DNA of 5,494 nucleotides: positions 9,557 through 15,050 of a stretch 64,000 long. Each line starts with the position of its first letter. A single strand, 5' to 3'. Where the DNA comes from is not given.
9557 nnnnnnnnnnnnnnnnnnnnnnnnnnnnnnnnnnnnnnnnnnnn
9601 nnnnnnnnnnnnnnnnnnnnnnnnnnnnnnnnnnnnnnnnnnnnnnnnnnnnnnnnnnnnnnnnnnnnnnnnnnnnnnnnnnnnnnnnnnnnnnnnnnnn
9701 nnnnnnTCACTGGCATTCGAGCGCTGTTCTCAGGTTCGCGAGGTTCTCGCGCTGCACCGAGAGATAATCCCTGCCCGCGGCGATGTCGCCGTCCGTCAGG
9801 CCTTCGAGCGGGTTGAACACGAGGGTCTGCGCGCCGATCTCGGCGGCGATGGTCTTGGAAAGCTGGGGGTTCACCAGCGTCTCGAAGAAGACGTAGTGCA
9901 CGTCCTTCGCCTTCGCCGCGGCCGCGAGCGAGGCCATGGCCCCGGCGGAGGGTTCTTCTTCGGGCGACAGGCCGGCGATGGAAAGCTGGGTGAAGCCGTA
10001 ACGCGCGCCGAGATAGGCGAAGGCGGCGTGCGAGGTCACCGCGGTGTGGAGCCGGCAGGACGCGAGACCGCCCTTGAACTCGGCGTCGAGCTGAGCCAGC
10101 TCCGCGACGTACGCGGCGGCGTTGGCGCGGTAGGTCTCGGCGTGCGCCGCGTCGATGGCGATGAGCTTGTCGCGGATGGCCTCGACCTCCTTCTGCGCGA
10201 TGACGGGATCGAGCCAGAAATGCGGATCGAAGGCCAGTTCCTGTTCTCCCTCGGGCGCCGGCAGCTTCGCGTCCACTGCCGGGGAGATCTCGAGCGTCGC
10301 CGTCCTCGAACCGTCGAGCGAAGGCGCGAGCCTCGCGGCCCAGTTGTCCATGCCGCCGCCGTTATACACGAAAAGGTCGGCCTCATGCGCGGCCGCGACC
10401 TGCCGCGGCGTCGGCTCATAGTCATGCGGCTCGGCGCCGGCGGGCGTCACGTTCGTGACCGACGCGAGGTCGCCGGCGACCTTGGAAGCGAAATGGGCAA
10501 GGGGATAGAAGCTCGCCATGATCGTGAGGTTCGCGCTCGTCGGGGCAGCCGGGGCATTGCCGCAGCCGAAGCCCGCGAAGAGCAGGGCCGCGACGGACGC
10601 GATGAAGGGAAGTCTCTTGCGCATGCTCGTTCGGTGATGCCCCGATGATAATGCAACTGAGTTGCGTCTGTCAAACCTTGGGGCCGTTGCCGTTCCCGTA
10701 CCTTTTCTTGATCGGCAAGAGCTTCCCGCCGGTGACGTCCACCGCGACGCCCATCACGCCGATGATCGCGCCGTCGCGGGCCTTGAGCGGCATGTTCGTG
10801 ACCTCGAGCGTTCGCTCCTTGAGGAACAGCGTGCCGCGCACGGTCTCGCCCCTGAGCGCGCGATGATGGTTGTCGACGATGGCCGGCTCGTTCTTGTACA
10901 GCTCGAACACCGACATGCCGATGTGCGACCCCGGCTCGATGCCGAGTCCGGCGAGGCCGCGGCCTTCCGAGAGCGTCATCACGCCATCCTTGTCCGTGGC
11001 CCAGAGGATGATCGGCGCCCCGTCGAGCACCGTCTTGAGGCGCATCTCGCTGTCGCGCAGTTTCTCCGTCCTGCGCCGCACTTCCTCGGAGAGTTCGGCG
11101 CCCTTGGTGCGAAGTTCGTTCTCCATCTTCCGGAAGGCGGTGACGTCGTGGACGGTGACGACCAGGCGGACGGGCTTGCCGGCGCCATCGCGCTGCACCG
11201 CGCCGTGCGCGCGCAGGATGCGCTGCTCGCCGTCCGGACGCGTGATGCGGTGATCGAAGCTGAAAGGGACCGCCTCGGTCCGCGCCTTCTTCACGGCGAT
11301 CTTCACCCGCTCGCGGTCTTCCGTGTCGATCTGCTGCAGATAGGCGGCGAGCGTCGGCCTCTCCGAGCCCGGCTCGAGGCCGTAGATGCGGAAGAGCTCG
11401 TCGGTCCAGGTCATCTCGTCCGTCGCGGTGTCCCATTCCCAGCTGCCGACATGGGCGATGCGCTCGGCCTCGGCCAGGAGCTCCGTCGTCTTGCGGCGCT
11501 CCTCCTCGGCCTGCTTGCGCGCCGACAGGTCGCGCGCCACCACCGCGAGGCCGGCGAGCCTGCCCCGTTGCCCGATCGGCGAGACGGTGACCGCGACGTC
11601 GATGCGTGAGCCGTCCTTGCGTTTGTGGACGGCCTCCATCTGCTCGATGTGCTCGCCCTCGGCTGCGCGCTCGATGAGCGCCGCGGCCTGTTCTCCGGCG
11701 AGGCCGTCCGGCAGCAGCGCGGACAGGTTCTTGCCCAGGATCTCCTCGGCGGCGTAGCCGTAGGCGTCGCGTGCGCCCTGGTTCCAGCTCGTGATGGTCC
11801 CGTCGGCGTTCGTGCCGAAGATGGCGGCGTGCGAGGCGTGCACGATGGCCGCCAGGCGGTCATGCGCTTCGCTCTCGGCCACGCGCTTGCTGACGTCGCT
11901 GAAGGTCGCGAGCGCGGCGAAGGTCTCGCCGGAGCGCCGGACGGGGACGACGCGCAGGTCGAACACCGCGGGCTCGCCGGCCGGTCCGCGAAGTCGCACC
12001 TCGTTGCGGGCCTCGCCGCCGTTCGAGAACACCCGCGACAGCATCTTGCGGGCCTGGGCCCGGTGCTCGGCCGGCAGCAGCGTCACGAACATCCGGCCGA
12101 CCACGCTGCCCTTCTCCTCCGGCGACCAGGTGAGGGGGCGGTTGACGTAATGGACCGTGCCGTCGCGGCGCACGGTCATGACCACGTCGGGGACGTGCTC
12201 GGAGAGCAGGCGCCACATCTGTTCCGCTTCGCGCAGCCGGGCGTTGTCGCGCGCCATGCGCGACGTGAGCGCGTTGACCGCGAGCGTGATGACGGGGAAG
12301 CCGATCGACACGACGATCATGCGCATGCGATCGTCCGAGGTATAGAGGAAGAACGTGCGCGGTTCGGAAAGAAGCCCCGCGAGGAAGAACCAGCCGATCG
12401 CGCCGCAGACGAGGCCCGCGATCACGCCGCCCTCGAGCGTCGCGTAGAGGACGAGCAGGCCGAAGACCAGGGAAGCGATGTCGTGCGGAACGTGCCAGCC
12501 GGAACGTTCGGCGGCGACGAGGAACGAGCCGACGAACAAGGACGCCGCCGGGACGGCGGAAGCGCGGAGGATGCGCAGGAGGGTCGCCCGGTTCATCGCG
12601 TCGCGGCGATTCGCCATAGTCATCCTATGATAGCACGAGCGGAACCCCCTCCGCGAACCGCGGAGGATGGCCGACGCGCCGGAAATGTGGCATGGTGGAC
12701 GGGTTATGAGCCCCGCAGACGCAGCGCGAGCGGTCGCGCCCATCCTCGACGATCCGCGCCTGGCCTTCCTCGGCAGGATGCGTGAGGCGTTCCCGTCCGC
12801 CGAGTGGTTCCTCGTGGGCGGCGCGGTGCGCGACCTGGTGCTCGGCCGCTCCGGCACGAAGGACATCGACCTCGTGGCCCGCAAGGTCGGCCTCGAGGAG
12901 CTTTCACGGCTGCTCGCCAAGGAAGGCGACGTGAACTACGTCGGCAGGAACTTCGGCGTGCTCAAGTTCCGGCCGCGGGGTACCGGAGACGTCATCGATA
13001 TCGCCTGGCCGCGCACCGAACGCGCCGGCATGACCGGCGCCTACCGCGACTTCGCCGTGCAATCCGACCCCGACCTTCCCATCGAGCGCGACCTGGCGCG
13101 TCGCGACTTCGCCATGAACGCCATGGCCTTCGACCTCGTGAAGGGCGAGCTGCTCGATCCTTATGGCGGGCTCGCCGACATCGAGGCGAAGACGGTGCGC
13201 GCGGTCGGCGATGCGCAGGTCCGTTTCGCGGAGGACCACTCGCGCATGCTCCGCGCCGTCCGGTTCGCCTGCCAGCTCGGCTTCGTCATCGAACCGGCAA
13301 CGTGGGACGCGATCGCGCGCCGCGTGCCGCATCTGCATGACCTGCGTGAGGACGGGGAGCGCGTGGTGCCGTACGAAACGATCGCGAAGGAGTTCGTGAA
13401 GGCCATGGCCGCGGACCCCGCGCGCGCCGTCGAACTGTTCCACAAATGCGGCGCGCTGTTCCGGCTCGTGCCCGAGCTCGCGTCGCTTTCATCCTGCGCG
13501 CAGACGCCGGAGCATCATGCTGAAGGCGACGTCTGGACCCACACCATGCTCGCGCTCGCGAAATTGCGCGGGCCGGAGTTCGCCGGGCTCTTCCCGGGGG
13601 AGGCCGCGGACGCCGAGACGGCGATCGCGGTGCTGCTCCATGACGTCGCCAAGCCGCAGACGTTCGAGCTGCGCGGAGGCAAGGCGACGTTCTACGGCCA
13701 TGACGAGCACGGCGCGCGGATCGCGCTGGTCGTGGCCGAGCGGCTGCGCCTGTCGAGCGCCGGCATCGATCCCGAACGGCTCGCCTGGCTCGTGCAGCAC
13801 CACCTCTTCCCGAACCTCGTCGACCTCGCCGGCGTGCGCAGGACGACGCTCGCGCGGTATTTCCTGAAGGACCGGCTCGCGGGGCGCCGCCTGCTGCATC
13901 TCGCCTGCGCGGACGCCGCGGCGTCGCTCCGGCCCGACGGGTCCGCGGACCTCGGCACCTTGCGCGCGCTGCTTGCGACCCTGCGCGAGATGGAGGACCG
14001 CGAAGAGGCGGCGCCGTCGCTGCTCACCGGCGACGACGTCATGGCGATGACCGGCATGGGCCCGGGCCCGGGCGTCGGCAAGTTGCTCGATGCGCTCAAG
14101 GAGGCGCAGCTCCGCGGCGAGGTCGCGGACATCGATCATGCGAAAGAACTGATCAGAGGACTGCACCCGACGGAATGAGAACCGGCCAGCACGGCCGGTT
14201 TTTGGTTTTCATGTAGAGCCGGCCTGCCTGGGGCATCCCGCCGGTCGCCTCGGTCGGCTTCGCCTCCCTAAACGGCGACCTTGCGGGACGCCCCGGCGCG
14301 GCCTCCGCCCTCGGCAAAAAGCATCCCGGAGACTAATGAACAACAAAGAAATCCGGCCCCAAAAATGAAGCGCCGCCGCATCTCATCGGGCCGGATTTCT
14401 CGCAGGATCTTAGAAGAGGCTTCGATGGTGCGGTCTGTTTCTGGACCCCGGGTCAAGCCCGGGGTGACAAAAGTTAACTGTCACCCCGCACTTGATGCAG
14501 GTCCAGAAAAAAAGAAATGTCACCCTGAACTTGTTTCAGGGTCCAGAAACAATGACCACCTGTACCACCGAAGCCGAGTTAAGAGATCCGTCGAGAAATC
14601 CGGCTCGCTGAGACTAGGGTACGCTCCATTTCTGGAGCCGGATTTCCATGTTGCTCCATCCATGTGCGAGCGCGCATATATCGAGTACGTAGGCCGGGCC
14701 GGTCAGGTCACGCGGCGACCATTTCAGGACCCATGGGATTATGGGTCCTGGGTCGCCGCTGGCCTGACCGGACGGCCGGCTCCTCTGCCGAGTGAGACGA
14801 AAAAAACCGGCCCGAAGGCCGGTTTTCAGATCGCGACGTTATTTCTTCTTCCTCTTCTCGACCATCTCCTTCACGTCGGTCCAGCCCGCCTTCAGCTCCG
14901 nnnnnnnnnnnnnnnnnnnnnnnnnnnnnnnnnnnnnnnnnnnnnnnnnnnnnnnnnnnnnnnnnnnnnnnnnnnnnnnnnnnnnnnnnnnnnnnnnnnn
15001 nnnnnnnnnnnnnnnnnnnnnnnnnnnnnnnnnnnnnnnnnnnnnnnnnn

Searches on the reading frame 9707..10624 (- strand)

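Call 55: search_protein_families(library=pfam, proteins=[window:9707-10624:-])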
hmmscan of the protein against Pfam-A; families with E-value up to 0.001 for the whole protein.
window:9707-10624:- (305 aa): 1 family
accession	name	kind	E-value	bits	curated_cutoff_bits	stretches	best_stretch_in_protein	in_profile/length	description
PF01297.22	ZnuA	-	1.8e-81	274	29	1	35-301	1-263/263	Zinc-uptake complex component A periplasmic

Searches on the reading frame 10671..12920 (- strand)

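Call 24: search_protein_families(library=pfam, proteins=[window:10671-12920:-])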
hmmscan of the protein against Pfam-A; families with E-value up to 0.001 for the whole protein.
window:10671-12920:- (749 aa): 6 families
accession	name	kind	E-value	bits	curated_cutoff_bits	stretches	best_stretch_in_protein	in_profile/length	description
PF08448.16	PAS_4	-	1.5e-41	141.5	23.1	3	362-470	3-110/110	PAS fold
PF00989.32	PAS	-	2.3e-37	127.9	22.6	3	355-464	2-112/113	PAS fold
PF08447.18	PAS_3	-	1.2e-23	83.6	25.6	2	503-589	2-88/89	PAS fold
PF13426.13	PAS_9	-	1.5e-23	83.5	27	1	366-466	3-102/103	PAS domain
PF12282.15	GAF_PdtaS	-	1.2e-07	32.2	23.7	0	224-353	14-138/145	Histidine kinase PdtaS, GAF domain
PF13188.13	PAS_8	-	2.8e-06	27.4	21.8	0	355-408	2-52/65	PAS domain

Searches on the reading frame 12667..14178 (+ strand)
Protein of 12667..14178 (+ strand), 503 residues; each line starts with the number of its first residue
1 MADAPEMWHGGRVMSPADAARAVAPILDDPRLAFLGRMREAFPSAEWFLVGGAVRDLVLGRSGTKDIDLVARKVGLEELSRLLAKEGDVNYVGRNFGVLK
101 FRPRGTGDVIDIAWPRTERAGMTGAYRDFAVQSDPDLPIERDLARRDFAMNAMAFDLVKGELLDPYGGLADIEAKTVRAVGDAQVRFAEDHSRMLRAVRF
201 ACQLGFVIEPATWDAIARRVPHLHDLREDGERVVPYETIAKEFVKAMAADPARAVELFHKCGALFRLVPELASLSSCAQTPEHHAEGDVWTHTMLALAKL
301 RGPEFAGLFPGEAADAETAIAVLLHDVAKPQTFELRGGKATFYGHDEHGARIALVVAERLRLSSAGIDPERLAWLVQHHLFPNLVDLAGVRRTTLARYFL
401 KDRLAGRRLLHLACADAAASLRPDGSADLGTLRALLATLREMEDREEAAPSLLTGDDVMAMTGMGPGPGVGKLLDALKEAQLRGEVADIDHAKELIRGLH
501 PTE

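Call 24: search_protein_families(library=pfam, proteins=[window:12667-14178:+])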
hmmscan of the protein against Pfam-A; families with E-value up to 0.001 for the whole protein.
window:12667-14178:+ (503 aa): 2 families
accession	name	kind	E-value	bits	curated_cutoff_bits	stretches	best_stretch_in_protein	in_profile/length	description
PF01743.26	PolyA_pol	-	3.4e-20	73.1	23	1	48-178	2-126/126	Poly A polymerase head domain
PF01966.28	HD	-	8.7e-07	29.7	22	1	312-384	21-90/116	HD domain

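Call 98: find_homologous_proteins(query=window:12667-14178:+, max_evalue=1e-60)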
Query window:12667-14178:+ (503 aa): 395 proteins with E <= 1e-60 among 8000 candidates; the best 120 are listed.
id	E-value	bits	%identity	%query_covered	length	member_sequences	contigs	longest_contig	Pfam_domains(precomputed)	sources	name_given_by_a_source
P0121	0.0e+0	1086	100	97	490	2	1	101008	PF01743.27,PF01966.29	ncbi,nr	ncbi:MAG TPA: HD domain-containing protein [Candidatus Binatia bacterium]|nr:HD domain-containing pr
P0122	6.0e-261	884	81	97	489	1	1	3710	PF01743.27,PF01966.29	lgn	-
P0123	1.9e-238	810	77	94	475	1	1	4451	PF01743.27,PF01966.29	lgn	-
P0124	1.8e-234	797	76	94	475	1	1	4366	PF01743.27,PF01966.29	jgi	-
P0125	5.1e-226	769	73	95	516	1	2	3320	PF01743.27,PF01966.29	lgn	-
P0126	1.8e-225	767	72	99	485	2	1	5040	PF01743.27,PF01966.29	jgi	-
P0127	4.1e-220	750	70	95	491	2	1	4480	PF01743.27,PF01966.29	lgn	-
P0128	7.9e-219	746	71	94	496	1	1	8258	PF01743.27,PF01966.29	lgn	-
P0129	1.1e-216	739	69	97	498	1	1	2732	PF01743.27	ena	-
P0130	3.8e-212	723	69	93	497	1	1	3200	PF01743.27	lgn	-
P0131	7.5e-210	716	71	94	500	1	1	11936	PF01743.27,PF01966.29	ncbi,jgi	ncbi:MAG: hypothetical protein RL272_160 [Candidatus Parcubacteria bacterium]|jgi:poly(A) polymerase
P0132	9.9e-208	709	69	91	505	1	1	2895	PF01743.27,PF01966.29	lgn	-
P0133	1.6e-195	669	69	89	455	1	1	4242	PF01743.27,PF01966.29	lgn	-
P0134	5.0e-186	637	62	95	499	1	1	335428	PF01743.27,PF01966.29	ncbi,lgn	-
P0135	2.1e-183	629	60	96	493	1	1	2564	PF01743.27,PF01966.29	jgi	-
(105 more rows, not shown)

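Call 99: find_encoding_contigs(protein=P0122, flank=5000, max_places=2)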
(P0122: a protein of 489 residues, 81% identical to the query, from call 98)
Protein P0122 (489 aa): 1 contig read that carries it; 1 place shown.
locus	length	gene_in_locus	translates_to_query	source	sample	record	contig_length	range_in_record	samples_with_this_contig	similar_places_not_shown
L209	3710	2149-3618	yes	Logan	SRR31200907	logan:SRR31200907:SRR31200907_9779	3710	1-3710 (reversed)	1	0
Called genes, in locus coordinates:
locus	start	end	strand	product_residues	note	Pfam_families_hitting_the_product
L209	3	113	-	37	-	?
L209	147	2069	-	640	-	PF08448:PAS_4, PF13188:PAS_8 (faint), PF13596:PAS_10 (faint), PF00989:PAS, PF08448:PAS_4, PF13426:PAS_9, PF08447:PAS_3, PF08448:PAS_4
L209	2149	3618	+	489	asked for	PF01743:PolyA_pol, PF01966:HD (weak)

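Call 100: find_encoding_contigs(protein=P0123, flank=5000, max_places=2)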
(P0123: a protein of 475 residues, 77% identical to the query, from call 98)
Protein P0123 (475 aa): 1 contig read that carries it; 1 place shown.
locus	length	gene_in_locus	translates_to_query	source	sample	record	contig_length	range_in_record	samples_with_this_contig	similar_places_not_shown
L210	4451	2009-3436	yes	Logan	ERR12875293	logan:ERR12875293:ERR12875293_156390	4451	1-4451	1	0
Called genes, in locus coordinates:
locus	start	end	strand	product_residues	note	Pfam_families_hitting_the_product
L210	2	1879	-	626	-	?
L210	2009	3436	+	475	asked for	PF01743:PolyA_pol, PF01966:HD (faint)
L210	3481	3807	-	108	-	-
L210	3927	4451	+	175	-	?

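Call 101: find_encoding_contigs(protein=P0128, flank=6000, max_places=2)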
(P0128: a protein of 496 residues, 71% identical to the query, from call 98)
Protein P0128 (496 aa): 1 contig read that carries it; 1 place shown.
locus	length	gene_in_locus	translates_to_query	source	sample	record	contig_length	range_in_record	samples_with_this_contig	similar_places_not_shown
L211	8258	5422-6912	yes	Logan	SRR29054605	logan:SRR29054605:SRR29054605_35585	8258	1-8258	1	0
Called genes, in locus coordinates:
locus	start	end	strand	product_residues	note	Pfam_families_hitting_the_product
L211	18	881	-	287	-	PF03477:ATP-cone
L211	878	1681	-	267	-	PF00950:ABC-3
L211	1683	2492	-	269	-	PF13555:AAA_29 (faint), PF00005:ABC_tran, PF02463:SMC_N (faint), PF13304:AAA_21 (weak)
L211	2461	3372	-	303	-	PF01297:ZnuA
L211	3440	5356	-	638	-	PF13596:PAS_10 (faint), PF08448:PAS_4, PF13188:PAS_8 (faint), PF00989:PAS, PF08448:PAS_4, PF13426:PAS_9, PF08447:PAS_3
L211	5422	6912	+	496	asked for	PF01743:PolyA_pol, PF01966:HD (weak)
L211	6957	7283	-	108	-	-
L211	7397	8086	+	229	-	PF18979:DUF5715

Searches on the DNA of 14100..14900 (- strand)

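Call 11: search_rna_families(source=window, start=14100, end=14900, threshold=evalue, max_evalue=10, show_alignments=2)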
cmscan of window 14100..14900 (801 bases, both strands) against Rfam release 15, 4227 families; matches with E-value up to 10: 12.
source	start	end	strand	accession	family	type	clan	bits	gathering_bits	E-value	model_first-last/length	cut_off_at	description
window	14381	14613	-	RF04143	MIR869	Gene; miRNA;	-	28.6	330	9.4e-05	1-298/298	no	MIR869 microRNA precursor family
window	14800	14827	+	RF02064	STnc370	Gene; sRNA;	-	24.7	54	0.9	37-64/71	no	Enterobacterial sRNA STnc370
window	14687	14782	+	RF04123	mir-3127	Gene; miRNA;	-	20.5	82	1.1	1-87/87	no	mir-3127 microRNA precursor family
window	14802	14827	-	RF01772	rnk_pseudo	Cis-reg; leader;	-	20.3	55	0.76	74-99/108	no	Pseudomonas rnk leader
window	14440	14508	+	RF00365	mir-BHRF1-1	Gene; miRNA;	-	19.9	95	0.46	1-66/66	no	mir-BHRF1-1 microRNA precursor family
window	14727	14791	+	RF02440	SpF59_sRNA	Gene; sRNA;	-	17.9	37.2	1.4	1-54/54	no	Streptococcus sRNA SpF59 (ldcC RNA)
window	14691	14778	+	RF04101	mir-8864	Gene; miRNA;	-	17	120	5.4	1-110/110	no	mir-8864 microRNA precursor family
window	14157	14250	+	RF03746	mir-2318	Gene; miRNA;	-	15.7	90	4.2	1-79/79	no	mir-2318 microRNA precursor family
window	14340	14404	-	RF03884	mir-725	Gene; miRNA;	-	15.5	76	3.9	1-56/56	no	mir-725 microRNA precursor family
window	14462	14525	+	RF00320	snoZ185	Gene; snRNA; snoRNA; CD-box;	-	14.8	50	5.9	1-86/86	no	Small nucleolar RNA Z185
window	14801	14825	+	RF00624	P9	Gene;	-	13.8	43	4.3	48-73/74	no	Pseudomonas sRNA P9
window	14778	14818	-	RF01839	eeev_FSE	Cis-reg; frameshift_element;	-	13.8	80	8.7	1-73/73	no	eastern equine encephalitis ribosomal frameshift element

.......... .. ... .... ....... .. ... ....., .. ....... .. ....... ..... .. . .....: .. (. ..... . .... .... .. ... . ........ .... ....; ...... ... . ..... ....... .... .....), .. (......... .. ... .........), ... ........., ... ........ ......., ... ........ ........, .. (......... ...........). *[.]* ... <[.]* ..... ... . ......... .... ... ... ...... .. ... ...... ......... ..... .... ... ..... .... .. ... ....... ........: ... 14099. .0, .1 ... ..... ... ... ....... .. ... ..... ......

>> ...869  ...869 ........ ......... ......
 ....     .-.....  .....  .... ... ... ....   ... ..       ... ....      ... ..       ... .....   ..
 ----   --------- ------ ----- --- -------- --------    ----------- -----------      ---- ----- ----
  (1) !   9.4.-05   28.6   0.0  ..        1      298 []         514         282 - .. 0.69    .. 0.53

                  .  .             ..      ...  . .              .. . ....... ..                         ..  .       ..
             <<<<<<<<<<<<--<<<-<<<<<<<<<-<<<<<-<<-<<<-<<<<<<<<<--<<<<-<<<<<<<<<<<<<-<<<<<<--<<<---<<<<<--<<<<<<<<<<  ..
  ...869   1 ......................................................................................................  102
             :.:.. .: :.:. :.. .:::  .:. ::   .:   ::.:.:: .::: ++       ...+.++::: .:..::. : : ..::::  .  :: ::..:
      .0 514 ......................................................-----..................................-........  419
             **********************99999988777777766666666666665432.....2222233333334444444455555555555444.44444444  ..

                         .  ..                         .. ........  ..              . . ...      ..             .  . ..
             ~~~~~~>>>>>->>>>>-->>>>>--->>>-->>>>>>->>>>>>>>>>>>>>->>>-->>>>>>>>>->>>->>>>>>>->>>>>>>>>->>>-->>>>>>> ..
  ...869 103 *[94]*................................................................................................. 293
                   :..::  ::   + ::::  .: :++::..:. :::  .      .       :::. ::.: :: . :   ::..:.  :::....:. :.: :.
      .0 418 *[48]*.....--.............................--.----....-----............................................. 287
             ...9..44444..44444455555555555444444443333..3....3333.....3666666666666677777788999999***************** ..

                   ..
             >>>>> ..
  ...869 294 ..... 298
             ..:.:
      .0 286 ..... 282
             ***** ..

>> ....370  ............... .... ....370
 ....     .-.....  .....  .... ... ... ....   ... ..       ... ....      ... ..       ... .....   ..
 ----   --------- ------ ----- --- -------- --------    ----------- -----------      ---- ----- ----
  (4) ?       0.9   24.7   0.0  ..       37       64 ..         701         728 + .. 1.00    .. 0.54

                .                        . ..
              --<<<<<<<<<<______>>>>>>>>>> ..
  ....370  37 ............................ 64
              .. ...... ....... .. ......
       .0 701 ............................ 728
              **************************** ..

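Call 80: build_rna_model(alignment_id=A4)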
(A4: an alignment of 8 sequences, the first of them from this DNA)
Model R2 built from alignment A4 (8 sequences, 104 columns); structure: RNAalifold consensus.
model positions 93; base pairs 21; branch points 0; effective number of sequences 2.34; information 0.614 bits per position. Calibrated on 0.2 Mb of random sequence (short: E-values are rough).
structure used (alignment columns):
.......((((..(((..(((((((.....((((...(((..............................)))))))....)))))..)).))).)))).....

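Call 81: search_with_rna_model(model_id=R2, sources=[window, L146, L147, L149, L151, L152, L154, L002, L007, L011, L027, L039, L043, L055, L069, L083, L091, L093, L109, L114, L116], max_evalue=0.1)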
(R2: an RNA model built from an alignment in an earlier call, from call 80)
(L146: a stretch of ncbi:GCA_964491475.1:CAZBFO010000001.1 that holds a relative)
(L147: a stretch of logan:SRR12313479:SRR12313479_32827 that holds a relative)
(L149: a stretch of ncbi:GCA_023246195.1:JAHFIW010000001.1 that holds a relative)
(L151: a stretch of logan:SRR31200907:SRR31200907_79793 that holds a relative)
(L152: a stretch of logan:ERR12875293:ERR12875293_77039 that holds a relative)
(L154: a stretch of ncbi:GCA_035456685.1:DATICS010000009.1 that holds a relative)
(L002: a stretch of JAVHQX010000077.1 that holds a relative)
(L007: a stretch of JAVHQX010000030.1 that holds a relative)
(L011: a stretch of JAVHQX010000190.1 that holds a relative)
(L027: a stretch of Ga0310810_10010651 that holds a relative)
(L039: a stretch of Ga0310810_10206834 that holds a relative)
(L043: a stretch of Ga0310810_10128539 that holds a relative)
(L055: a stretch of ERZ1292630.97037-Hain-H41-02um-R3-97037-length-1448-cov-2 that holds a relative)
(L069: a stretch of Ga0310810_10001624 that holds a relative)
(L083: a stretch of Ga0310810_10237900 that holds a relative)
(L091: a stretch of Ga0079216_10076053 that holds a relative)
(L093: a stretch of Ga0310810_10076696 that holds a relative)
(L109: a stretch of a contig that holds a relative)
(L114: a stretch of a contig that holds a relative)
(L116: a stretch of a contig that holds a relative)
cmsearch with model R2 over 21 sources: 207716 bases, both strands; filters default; matches with E-value up to 0.1: 11.
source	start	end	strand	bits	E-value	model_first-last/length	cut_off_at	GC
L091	270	362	-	95.7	2e-19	1-93/93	no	0.75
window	14216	14308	-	89.3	6.2e-18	1-93/93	no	0.78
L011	5999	6091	+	86.9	2.2e-17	1-93/93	no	0.75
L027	5209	5303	+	78.8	1.7e-15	1-93/93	no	0.68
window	14687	14782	+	69.5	2.4e-13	1-93/93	no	0.7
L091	586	679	+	64.9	2.9e-12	1-93/93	no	0.73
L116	237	326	+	64.7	3.3e-12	1-93/93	no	0.82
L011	5690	5762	-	59.4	5.5e-11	1-93/93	no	0.67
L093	191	281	+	47.3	3.7e-08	1-93/93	no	0.79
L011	6002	6091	-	21.1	0.045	1-93/93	no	0.77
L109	7696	7747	-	20.7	0.054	21-74/93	no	0.71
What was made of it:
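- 14216..14308 (-): Copy A, 3' module: T2a long hairpin ending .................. T2 covariance model R2 scores it 89.3 bits (call 81).
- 14687..14782 (+): Copy D, T2b long hairpin with the tip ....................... R2 scores it 69.5 bits (call 81).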

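Call 88: search_dna_similar(query=window:14210-14795:+, collection=phages, mode=distant, max_evalue=0.001, max_rows=10)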
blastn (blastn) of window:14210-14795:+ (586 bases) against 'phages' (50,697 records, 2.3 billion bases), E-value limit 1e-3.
No match.
